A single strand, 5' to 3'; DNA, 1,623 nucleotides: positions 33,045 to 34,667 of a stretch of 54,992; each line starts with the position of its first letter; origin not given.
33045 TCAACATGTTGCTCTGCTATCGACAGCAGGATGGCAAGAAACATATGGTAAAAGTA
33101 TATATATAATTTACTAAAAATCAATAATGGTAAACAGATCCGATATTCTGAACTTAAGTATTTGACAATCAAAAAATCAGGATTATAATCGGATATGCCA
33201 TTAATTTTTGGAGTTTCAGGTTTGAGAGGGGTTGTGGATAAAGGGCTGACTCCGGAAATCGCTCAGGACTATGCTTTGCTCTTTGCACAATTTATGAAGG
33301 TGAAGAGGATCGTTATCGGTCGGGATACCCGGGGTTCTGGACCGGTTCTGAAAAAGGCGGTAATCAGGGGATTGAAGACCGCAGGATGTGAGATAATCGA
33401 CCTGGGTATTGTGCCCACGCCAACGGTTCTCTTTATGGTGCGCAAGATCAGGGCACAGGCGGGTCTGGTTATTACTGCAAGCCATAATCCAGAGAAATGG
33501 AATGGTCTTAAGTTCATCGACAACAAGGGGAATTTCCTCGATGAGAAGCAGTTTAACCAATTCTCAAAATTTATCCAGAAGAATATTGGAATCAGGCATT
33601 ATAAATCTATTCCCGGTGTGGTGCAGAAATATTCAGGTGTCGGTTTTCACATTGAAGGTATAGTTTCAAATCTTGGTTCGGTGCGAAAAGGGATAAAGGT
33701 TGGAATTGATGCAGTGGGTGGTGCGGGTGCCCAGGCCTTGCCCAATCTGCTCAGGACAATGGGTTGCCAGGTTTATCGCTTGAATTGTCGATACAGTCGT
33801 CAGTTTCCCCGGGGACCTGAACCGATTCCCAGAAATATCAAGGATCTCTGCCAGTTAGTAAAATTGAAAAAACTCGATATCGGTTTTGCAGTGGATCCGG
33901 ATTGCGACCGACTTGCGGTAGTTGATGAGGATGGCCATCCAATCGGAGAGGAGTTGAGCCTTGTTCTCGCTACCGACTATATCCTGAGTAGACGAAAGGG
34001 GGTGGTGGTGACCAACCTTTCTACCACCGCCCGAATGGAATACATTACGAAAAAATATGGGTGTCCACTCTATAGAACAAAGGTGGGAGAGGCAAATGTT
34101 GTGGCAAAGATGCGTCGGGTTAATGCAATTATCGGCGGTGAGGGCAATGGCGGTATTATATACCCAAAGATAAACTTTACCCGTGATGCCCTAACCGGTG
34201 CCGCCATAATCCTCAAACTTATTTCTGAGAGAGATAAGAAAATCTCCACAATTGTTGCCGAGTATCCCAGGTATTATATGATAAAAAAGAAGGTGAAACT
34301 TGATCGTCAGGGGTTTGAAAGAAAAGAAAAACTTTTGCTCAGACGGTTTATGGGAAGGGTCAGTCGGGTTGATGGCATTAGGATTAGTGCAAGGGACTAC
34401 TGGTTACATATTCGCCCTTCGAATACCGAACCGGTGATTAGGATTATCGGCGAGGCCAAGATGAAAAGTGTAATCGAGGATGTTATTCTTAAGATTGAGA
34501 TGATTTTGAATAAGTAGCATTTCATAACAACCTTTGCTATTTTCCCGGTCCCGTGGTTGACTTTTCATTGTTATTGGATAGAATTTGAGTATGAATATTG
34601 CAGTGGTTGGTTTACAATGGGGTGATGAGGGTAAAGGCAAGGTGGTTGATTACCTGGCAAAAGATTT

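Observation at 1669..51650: Operon-leading genes are wired for leaderless or near-leaderless mRNAs from near-consensus sigma70 promoters with a fixed 16-nt spacer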

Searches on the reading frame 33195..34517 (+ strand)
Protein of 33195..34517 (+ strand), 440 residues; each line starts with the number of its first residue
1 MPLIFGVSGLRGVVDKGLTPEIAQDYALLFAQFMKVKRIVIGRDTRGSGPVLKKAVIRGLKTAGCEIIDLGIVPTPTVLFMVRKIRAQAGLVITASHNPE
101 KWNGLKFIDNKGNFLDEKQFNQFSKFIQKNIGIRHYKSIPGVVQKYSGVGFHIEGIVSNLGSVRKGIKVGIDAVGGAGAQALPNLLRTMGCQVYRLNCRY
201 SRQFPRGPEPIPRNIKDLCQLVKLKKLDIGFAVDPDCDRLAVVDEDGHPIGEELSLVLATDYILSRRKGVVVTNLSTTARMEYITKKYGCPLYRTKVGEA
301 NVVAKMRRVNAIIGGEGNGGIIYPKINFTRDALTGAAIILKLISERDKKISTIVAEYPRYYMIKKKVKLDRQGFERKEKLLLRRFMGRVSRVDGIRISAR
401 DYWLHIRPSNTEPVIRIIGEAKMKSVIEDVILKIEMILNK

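Call 8: search_protein_families(library=pfam, proteins=[window:33195-34517:+])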
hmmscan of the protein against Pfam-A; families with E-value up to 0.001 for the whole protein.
window:33195-34517:+ (440 aa): 4 families
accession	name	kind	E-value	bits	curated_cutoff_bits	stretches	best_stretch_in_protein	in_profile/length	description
PF02878.22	PGM_PMM_I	-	1.1e-35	122.7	22.5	1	4-129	3-133/138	Phosphoglucomutase/phosphomannomutase, alpha/beta/alpha domain I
PF02879.22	PGM_PMM_II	-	3.6e-23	82.5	29.3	1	152-247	3-103/103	Phosphoglucomutase/phosphomannomutase, alpha/beta/alpha domain II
PF02880.22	PGM_PMM_III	-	4.3e-22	78.8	20.7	1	256-360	6-115/115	Phosphoglucomutase/phosphomannomutase, alpha/beta/alpha domain III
PF00408.26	PGM_PMM_IV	-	7.1e-06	26.4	23.1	1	389-430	28-61/68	Phosphoglucomutase/phosphomannomutase, C-terminal domain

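Call 47: find_homologous_proteins(query=window:33195-34517:+, max_evalue=1e-60)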
Query window:33195-34517:+ (440 aa): 5461 proteins with E <= 1e-60 among 8000 candidates; the best 120 are listed.
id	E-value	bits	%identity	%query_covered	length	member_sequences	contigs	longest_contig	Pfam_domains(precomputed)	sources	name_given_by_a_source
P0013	2.6e-289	977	100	100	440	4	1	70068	PF02878.23,PF00408.27,PF02879.23,PF02880.23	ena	-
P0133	4.7e-206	703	71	100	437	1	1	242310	PF02878.23,PF00408.27,PF02879.23,PF02880.23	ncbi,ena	-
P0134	1.5e-176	606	61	99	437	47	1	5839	PF02878.23,PF00408.27,PF02879.23,PF02880.23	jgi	jgi:phosphomannomutase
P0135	3.8e-173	594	60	100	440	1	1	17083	PF02878.23,PF00408.27,PF02879.23,PF02880.23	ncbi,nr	ncbi:phosphoglucosamine mutase [candidate division WOR-3 bacterium]|nr:phosphoglucosamine mutase [ca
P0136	4.1e-172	591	60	99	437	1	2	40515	PF02878.23,PF00408.27,PF02879.23,PF02880.23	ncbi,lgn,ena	-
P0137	7.9e-170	583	62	100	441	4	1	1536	PF02878.23,PF00408.27,PF02879.23,PF02880.23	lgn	-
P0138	1.1e-168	580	60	100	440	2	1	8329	PF02878.23,PF00408.27,PF02879.23,PF02880.23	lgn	-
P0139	3.6e-168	578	58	99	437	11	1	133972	PF02878.23,PF00408.27,PF02879.23,PF02880.23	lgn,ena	-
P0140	6.9e-168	577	58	99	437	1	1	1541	PF02878.23,PF00408.27,PF02879.23,PF02880.23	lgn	-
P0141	3.5e-167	575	59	100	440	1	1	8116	PF02878.23,PF00408.27,PF02879.23,PF02880.23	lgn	-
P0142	1.0e-165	570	57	99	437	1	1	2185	PF02878.23,PF02879.23,PF02880.23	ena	-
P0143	2.7e-165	569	59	100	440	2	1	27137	PF02878.23,PF00408.27,PF02879.23,PF02880.23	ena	-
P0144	3.4e-165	568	58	100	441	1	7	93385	PF02878.23,PF00408.27,PF02879.23,PF02880.23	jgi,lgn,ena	-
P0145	4.8e-165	568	58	100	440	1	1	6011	PF02878.23,PF00408.27,PF02879.23,PF02880.23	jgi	jgi:phosphomannomutase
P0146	6.6e-165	567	56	100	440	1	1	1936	PF02878.23,PF02879.23,PF02880.23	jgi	jgi:phosphomannomutase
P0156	9.2e-162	557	56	100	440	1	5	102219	PF02878.23,PF02879.23,PF02880.23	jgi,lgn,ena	-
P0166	3.0e-159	549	57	100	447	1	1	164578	PF02878.23,PF02879.23,PF02880.23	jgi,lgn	-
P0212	1.2e-151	524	54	100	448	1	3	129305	PF02878.23,PF00408.27,PF02879.23,PF02880.23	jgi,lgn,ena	-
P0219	7.5e-151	521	54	100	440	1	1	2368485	PF02878.23,PF02879.23,PF02880.23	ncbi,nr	ncbi:MAG: phosphoglucosamine mutase [candidate division WOR-3 bacterium]|nr:MAG: phosphoglucosamine 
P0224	1.8e-150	520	54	100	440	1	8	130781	PF02878.23,PF00408.27,PF02879.23,PF02880.23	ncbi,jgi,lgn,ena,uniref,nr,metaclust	ncbi:hypothetical protein AMJ83_07245 [candidate division WOR_3 bacterium SM23_42]|uniref:Phosphoglu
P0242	3.4e-148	512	52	100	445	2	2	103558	PF02878.23,PF00408.27,PF02879.23,PF02880.23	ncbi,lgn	ncbi:MAG: phosphoglucosamine mutase [candidate division WOR-3 bacterium]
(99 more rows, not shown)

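Call 48: find_encoding_contigs(protein=P0133, flank=10000, max_places=1)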
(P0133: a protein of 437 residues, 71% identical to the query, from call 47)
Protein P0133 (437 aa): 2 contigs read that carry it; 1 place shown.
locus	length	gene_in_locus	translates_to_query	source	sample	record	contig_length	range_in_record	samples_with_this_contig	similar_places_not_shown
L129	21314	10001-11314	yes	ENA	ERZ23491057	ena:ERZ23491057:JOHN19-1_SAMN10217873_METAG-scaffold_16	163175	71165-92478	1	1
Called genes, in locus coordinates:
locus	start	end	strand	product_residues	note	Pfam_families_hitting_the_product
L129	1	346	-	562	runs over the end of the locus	-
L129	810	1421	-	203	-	PF00551:Formyl_trans_N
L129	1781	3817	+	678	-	PF03477:ATP-cone, PF00317:Ribonuc_red_lgN, PF02867:Ribonuc_red_lgC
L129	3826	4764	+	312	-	PF02567:PhzC-PhzF, PF05544:Pro_racemase (faint)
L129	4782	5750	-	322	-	PF01073:3Beta_HSD, PF01370:Epimerase, PF02719:Polysacc_synt_2, PF04321:RmlD_sub_bind, PF05368:NmrA, PF13460:NAD_binding_10, PF16363:GDP_Man_Dehyd, PF07993:NAD_binding_4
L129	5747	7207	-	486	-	PF02934:GatB_N, PF02637:GatB_Yqey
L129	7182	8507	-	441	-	PF01425:Amidase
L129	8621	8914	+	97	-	-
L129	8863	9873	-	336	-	PF19572:PorV (weak)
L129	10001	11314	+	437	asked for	PF02878:PGM_PMM_I, PF02879:PGM_PMM_II, PF02880:PGM_PMM_III, PF00408:PGM_PMM_IV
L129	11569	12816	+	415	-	PF00709:Adenylsucc_synt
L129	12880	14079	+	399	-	PF01168:Ala_racemase_N, PF00842:Ala_racemase_C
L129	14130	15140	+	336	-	PF01476:LysM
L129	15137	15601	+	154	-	PF00027:cNMP_binding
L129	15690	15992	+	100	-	-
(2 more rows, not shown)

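Call 49: find_encoding_contigs(protein=P0139, flank=10000, max_places=1)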
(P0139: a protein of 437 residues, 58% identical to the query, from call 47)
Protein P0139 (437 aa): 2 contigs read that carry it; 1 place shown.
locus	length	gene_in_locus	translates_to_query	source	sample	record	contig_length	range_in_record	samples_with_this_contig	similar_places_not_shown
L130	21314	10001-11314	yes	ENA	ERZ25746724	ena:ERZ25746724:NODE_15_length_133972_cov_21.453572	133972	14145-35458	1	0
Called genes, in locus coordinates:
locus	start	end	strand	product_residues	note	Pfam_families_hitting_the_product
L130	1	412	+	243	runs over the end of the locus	PF00106:adh_short, PF01370:Epimerase (weak), PF08659:KR, PF13561:adh_short_C2, PF23441:SDR (weak)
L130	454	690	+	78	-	PF00550:PP-binding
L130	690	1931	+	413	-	PF00109:ketoacyl-synt, PF02801:Ketoacyl-synt_C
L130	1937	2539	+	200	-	PF01121:CoaE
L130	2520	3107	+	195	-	PF13717:Zn_ribbon_4, PF13719:Zn_ribbon_5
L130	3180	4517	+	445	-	PF00595:PDZ (faint), PF17820:PDZ_6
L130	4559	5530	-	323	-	PF10882:bPH_5, PF07853:DUF1648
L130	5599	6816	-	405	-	PF01548:DEDD_Tnp_IS110, PF02371:Transposase_20 (weak)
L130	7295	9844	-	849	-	PF18421:Peptidase_M23_N (faint), PF12396:DUF3659 (faint), PF28355:MDM34_C (faint), PF18962:Por_Secre_tail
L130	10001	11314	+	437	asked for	PF02878:PGM_PMM_I, PF02879:PGM_PMM_II, PF02880:PGM_PMM_III, PF00408:PGM_PMM_IV (weak)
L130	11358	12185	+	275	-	PF00535:Glycos_transf_2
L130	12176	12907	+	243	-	PF01975:SurE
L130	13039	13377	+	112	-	PF02699:YajC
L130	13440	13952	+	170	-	PF01327:Pep_deformylase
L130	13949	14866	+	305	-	PF00551:Formyl_trans_N, PF02911:Formyl_trans_C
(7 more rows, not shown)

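Call 50: find_encoding_contigs(protein=P0166, flank=10000, max_places=1)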
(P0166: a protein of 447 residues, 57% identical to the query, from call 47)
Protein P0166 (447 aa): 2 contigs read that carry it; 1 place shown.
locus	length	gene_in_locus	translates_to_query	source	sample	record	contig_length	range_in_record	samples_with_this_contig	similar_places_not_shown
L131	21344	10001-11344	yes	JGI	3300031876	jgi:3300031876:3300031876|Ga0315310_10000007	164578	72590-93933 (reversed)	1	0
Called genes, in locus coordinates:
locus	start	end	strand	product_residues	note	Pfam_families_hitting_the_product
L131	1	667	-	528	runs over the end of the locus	PF13088:BNR_2 (faint)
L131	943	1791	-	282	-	PF02567:PhzC-PhzF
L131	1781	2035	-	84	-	-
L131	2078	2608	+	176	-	PF03734:YkuD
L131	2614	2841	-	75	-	-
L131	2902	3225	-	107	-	PF01035:DNA_binding_1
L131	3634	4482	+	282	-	PF02732:ERCC4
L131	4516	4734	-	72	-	-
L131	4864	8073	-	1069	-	PF07676:PD40 (faint), PF26549:Tricorn_N, PF26550:Tricorn_2nd, PF14684:Tricorn_C1, PF14685:PDZ_Tricorn, PF03572:Peptidase_S41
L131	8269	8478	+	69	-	PF15514:ThaI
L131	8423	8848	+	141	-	PF15514:ThaI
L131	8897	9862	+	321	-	PF01555:N6_N4_Mtase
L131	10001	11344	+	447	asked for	PF02878:PGM_PMM_I, PF02879:PGM_PMM_II, PF02880:PGM_PMM_III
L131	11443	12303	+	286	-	PF02899:Phage_int_SAM_1, PF13102:Phage_int_SAM_5 (weak), PF13495:Phage_int_SAM_4 (weak), PF00589:Phage_integrase, PF22823:MrpR_C_cat (weak)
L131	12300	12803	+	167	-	-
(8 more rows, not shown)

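Call 51: find_encoding_contigs(protein=P0219, flank=10000, max_places=1)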
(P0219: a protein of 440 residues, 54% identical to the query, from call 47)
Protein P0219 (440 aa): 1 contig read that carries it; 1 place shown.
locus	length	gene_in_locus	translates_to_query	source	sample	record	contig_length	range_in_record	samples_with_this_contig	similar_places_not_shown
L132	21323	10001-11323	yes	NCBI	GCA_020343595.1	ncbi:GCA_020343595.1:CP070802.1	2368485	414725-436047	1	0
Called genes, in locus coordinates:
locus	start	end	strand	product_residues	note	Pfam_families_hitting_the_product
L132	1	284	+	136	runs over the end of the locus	PF01047:MarR, PF12802:MarR_2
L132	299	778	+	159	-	-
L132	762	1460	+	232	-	PF12838:Fer4_7 (faint), PF13237:Fer4_10, PF13183:Fer4_8, PF13187:Fer4_9, PF13534:Fer4_17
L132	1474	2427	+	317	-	PF02754:CCG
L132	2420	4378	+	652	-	PF00890:FAD_binding_2 (weak), PF07992:Pyr_redox_2 (weak), PF12831:FAD_oxidored (weak), PF13450:NAD_binding_8 (weak), PF00037:Fer4 (weak), PF12838:Fer4_7 (weak), PF13187:Fer4_9 (weak), PF13237:Fer4_10 (weak), +8 more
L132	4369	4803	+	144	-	PF02662:FlpD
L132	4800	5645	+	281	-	PF13183:Fer4_8 (faint)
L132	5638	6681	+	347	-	PF13534:Fer4_17 (faint), PF12838:Fer4_7 (faint), PF13187:Fer4_9 (faint), PF14697:Fer4_21 (faint), PF12797:Fer4_2 (faint), PF00037:Fer4 (faint), PF17179:Fer4_22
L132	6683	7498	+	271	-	PF00970:FAD_binding_6, PF00175:NAD_binding_1, PF10418:DHODB_Fe-S_bind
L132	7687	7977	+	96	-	-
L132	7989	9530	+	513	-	-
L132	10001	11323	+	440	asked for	PF02878:PGM_PMM_I, PF02879:PGM_PMM_II, PF02880:PGM_PMM_III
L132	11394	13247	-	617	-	PF13860:FlgD_ig, PF18962:Por_Secre_tail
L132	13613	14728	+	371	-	-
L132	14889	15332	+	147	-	-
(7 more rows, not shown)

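Call 52: find_encoding_contigs(protein=P0224, flank=10000, max_places=1)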
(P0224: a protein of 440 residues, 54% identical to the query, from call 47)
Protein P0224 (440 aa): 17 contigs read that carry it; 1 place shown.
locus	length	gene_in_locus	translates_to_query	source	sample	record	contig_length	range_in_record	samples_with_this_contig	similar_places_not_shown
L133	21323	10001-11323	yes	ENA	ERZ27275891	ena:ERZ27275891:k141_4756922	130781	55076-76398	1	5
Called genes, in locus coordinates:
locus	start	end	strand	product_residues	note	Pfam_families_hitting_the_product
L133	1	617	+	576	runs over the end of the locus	-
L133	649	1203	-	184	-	PF00677:Lum_binding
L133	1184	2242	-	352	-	PF00383:dCMP_cyt_deam_1, PF14437:MafB19-deam, PF01872:RibD_C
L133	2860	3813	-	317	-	PF00586:AIRS, PF02769:AIRS_C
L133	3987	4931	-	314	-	PF02388:FemAB (faint), PF13480:Acetyltransf_6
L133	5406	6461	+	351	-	-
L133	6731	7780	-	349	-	PF01548:DEDD_Tnp_IS110, PF02371:Transposase_20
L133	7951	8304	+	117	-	-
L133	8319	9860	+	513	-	PF01432:Peptidase_M3 (faint)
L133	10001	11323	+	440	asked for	PF02878:PGM_PMM_I, PF02879:PGM_PMM_II, PF02880:PGM_PMM_III, PF00408:PGM_PMM_IV (weak)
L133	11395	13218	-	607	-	PF13860:FlgD_ig, PF18962:Por_Secre_tail (weak)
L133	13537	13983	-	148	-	PF27746:Small_heat_shock_put (weak), PF00011:HSP20, PF17886:ArsA_HSP20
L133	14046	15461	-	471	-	PF00266:Aminotran_5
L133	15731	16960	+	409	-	PF14371:DUF4412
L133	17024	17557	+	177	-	PF03352:Adenine_glyco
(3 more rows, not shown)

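Call 53: find_encoding_contigs(protein=P0212, flank=10000, max_places=1)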
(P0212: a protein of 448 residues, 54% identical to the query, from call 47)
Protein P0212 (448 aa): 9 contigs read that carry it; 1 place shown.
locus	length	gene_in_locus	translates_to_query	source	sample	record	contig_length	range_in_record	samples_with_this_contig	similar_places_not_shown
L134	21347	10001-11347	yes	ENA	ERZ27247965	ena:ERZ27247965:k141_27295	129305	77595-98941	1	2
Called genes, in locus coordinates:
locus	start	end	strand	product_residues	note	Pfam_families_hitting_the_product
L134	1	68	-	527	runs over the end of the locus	-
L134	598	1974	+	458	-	PF00753:Lactamase_B, PF12706:Lactamase_B_2 (weak), PF16661:Lactamase_B_6, PF10996:Beta-Casp, PF07521:RMMBL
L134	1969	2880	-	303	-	PF04463:2-thiour_desulf, PF08349:DUF1722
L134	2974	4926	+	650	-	PF17132:Glyco_hydro_106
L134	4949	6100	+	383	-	PF01261:AP_endonuc_2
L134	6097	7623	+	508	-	PF00370:FGGY_N, PF02782:FGGY_C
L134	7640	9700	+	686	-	PF01301:Glyco_hydro_35, PF02449:Glyco_hydro_42, PF22369:GLMA_2nd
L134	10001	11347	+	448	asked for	PF02878:PGM_PMM_I, PF02879:PGM_PMM_II, PF02880:PGM_PMM_III, PF00408:PGM_PMM_IV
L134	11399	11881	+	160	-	PF01288:HPPK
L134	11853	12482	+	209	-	PF01712:dNK, PF13238:AAA_18 (weak), PF02223:Thymidylate_kin (weak)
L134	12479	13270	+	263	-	PF02548:Pantoate_transf, PF13714:PEP_mutase (weak)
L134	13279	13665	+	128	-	PF14489:QueF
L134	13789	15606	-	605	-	PF01839:FG-GAP (faint), PF13517:FG-GAP_3, PF13860:FlgD_ig (weak)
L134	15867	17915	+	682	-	PF27167:HTH_GRAD, PF03449:GreA_GreB_N, PF01272:GreA_GreB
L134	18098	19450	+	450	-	PF00309:Sigma54_AID (weak), PF04963:Sigma54_CBD, PF04552:Sigma54_DBD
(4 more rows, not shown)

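Call 54: find_encoding_contigs(protein=P0242, flank=10000, max_places=1)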
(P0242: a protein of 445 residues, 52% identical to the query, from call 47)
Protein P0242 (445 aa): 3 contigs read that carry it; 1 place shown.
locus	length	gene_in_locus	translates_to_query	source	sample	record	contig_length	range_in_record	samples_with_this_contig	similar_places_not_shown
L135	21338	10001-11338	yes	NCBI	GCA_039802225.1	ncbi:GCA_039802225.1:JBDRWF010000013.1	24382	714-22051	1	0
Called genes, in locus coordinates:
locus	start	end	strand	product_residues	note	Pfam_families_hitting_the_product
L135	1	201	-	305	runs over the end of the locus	PF16656:Pur_ac_phosph_N, PF00149:Metallophos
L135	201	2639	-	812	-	PF02739:5_3_exonuc_N, PF01367:5_3_exonuc, PF00476:DNA_pol_A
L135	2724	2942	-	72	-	PF01455:HupF_HypC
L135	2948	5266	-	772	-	PF00708:Acylphosphatase, PF07503:zf-HYPF, PF01300:Sua5_yciO_yrdC, PF17788:HypF_C, PF22521:HypF_C_2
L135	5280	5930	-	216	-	PF03308:MeaB (faint), PF02492:cobW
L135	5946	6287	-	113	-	PF01155:HypA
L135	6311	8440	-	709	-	PF07494:Reg_prop (faint)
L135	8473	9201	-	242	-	PF00535:Glycos_transf_2, PF10111:Glyco_tranf_2_2 (weak)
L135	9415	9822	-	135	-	PF01609:DDE_Tnp_1 (faint)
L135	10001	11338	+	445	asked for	PF02878:PGM_PMM_I, PF02879:PGM_PMM_II, PF02880:PGM_PMM_III, PF00408:PGM_PMM_IV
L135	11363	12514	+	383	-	PF01261:AP_endonuc_2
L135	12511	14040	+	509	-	PF00370:FGGY_N, PF02782:FGGY_C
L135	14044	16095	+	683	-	PF01301:Glyco_hydro_35, PF02449:Glyco_hydro_42, PF22369:GLMA_2nd (weak)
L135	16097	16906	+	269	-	PF00596:Aldolase_II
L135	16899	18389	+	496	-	PF00370:FGGY_N, PF02782:FGGY_C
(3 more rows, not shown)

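Call 55: find_encoding_contigs(protein=P0156, flank=10000, max_places=1)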
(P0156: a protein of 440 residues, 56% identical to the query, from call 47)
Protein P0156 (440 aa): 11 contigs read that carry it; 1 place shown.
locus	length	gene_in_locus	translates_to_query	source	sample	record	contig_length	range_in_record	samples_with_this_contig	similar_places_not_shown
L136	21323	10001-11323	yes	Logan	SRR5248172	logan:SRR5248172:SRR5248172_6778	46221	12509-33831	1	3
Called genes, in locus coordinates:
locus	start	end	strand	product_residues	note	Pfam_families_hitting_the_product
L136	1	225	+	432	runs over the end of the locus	PF00330:Aconitase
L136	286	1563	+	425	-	PF00285:Citrate_synt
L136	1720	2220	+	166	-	PF06434:Aconitase_2_N (weak), PF00694:Aconitase_C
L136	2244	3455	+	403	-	PF00180:Iso_dh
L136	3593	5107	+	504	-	PF00246:Peptidase_M14, PF18962:Por_Secre_tail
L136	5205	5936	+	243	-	PF00106:adh_short, PF01370:Epimerase (faint), PF08659:KR, PF23441:SDR (weak), PF01073:3Beta_HSD (weak), PF13561:adh_short_C2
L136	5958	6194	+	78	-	PF00550:PP-binding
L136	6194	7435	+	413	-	PF00109:ketoacyl-synt, PF02801:Ketoacyl-synt_C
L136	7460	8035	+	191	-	PF01121:CoaE, PF13238:AAA_18 (weak)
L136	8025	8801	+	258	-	PF13717:Zn_ribbon_4, PF13719:Zn_ribbon_5 (weak)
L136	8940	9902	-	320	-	PF10882:bPH_5, PF07853:DUF1648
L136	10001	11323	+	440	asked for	PF02878:PGM_PMM_I, PF02879:PGM_PMM_II, PF02880:PGM_PMM_III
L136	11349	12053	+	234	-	PF00535:Glycos_transf_2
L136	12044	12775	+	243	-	PF01975:SurE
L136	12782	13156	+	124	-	-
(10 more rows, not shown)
